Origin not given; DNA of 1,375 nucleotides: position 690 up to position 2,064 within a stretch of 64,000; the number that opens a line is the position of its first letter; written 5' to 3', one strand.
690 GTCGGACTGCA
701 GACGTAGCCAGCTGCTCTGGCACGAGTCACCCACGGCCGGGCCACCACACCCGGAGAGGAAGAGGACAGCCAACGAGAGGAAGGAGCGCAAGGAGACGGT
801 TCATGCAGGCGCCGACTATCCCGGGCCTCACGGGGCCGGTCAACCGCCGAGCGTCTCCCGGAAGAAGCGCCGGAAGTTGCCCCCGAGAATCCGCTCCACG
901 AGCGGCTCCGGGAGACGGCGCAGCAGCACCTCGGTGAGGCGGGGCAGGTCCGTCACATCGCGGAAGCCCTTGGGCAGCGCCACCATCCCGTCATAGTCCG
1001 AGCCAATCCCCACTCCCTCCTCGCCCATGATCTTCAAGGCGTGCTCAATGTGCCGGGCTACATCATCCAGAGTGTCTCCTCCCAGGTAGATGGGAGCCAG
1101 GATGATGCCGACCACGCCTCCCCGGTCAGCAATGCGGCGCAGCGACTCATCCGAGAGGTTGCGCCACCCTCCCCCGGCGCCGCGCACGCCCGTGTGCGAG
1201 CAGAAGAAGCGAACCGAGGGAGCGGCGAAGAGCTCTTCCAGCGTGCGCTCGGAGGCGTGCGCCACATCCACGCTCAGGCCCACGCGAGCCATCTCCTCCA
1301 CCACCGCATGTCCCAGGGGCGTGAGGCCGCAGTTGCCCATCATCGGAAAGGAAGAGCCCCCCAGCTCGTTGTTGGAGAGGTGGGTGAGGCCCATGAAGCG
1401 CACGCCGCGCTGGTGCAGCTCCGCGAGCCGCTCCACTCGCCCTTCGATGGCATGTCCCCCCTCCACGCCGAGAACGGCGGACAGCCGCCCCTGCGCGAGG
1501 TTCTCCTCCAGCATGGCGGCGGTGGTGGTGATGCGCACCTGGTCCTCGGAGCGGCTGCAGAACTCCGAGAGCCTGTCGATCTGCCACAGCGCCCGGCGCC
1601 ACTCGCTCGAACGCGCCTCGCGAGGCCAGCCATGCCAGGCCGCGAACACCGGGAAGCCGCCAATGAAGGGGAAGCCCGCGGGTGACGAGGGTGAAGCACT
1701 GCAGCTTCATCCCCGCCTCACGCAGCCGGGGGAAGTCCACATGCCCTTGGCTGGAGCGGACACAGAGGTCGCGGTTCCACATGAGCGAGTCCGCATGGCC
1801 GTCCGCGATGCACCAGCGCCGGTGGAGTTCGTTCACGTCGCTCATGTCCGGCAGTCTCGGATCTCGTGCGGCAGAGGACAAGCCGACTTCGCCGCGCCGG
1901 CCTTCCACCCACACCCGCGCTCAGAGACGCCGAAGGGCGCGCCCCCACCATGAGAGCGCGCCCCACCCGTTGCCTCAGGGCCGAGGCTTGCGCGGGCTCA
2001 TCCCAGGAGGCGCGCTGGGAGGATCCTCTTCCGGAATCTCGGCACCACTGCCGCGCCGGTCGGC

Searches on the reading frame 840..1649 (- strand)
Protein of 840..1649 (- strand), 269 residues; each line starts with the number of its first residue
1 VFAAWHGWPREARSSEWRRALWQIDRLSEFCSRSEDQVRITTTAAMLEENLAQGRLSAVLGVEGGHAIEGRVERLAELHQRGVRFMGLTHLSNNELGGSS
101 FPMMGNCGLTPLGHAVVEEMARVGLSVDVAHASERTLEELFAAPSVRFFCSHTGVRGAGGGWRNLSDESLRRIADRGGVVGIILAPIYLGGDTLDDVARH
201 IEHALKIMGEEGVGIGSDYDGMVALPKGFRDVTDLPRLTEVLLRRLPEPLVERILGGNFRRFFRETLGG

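Call 40: search_protein_families(library=pfam, proteins=[window:840-1649:-], max_evalue=0.01)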
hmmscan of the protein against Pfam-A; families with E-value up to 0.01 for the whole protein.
window:840-1649:- (269 aa): 2 families
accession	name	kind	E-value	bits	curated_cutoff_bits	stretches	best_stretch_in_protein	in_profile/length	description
PF01244.27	Peptidase_M19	-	1.3e-65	222.1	26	1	11-265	60-319/319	Membrane dipeptidase (Peptidase family M19)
PF04909.20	Amidohydro_2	-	6.1e-05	23.4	26.4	1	71-264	98-288/289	Amidohydrolase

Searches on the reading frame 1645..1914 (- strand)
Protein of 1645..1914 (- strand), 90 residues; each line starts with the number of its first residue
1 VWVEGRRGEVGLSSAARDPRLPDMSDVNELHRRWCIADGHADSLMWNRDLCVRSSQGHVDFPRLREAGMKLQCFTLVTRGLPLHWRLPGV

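Call 40: search_protein_families(library=pfam, proteins=[window:1645-1914:-], max_evalue=0.01)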
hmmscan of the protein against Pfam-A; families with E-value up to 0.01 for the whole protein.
window:1645-1914:- (90 aa): 1 family
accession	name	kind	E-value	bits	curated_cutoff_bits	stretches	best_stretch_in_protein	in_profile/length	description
PF01244.27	Peptidase_M19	-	0.0077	15.9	26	1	30-77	2-55/319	Membrane dipeptidase (Peptidase family M19)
